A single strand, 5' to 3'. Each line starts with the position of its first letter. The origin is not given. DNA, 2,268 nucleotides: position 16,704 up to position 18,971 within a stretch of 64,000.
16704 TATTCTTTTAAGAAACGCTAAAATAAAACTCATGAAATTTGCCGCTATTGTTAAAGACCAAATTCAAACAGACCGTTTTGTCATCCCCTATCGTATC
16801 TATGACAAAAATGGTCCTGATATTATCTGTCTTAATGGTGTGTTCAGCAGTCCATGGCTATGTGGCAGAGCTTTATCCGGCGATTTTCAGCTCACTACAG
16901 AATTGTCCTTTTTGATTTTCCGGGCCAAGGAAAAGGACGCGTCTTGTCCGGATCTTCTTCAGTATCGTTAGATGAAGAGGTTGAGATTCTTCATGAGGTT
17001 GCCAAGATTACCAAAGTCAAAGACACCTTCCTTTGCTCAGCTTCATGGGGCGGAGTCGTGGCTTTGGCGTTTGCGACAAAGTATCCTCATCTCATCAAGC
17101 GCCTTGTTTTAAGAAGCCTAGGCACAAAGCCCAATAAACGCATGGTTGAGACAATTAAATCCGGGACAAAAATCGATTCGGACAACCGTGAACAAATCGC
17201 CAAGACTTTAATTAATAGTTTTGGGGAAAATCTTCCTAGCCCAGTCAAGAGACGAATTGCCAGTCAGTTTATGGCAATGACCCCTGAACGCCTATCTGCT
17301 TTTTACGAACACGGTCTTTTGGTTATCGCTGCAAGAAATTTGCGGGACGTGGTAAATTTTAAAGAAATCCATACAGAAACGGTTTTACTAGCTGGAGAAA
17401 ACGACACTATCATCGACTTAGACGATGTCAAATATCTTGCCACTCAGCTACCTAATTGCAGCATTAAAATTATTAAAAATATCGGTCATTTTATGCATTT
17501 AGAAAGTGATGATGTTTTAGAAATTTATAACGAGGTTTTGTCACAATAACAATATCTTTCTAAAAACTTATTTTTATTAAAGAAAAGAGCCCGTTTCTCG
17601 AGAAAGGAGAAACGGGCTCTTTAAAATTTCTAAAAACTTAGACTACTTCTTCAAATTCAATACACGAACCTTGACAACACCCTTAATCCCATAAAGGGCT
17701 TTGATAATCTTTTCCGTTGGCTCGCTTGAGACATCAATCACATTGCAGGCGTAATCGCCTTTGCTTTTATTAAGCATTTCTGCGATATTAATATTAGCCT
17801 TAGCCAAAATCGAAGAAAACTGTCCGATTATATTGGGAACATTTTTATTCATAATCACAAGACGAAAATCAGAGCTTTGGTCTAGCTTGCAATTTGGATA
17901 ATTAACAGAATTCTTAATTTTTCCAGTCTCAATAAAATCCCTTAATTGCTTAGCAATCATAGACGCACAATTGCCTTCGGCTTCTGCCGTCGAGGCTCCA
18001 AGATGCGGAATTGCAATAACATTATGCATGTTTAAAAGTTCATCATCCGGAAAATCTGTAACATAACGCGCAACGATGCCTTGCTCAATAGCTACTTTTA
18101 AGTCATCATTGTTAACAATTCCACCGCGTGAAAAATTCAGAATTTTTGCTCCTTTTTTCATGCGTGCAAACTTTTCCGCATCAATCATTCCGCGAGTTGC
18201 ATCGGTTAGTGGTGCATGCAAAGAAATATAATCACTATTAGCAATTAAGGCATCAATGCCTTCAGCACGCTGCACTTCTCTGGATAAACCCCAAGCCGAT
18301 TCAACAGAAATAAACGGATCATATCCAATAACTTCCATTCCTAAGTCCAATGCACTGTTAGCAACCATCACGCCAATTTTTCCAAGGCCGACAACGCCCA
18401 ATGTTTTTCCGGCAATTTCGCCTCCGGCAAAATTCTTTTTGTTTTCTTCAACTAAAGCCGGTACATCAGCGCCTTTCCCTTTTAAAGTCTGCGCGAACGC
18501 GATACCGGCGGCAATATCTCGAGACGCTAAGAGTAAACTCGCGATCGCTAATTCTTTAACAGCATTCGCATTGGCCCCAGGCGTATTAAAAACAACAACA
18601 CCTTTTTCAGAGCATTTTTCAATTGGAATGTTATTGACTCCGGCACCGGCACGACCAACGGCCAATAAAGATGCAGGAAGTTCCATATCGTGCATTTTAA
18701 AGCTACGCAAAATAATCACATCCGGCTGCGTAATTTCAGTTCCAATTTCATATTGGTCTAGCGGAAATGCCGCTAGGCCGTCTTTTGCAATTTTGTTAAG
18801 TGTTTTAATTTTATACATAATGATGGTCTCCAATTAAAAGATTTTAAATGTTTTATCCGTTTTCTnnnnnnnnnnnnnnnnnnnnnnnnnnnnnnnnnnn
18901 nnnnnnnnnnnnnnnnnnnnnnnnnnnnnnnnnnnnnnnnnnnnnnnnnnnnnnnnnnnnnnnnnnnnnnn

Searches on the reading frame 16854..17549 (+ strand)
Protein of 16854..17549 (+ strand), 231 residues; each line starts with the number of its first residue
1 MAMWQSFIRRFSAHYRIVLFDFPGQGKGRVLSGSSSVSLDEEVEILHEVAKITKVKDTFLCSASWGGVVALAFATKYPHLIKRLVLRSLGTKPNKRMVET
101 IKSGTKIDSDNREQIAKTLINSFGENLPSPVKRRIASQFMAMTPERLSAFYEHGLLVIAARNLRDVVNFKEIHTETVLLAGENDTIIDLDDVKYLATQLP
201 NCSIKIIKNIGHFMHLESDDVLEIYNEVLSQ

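Call 21: search_protein_families(library=pfam, proteins=[window:16854-17549:+])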
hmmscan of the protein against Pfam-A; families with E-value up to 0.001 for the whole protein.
window:16854-17549:+ (231 aa): 3 families
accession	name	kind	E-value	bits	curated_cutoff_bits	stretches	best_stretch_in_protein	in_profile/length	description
PF00561.26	Abhydrolase_1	-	1.1e-15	58.4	25.8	1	3-218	15-244/245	alpha/beta hydrolase fold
PF12146.15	Hydrolase_4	-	2e-12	47.4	27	1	14-219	31-239/239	Serine aminopeptidase, S33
PF12697.13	Abhydrolase_6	-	1.3e-09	39.5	26.3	1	3-221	13-214/217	Alpha/beta hydrolase family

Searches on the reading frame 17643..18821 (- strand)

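Call 20: search_protein_families(library=pfam, proteins=[window:17643-18821:-])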
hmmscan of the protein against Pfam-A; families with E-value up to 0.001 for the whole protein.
window:17643-18821:- (392 aa): 2 families
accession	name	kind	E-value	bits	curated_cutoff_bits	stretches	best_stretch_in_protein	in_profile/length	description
PF02826.25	2-Hacid_dh_C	-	6.9e-40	136.7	25.1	1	126-275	24-178/178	D-isomer specific 2-hydroxyacid dehydrogenase, NAD binding domain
PF00389.36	2-Hacid_dh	-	2.9e-18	66.3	24.6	1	25-307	32-134/134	D-isomer specific 2-hydroxyacid dehydrogenase, catalytic domain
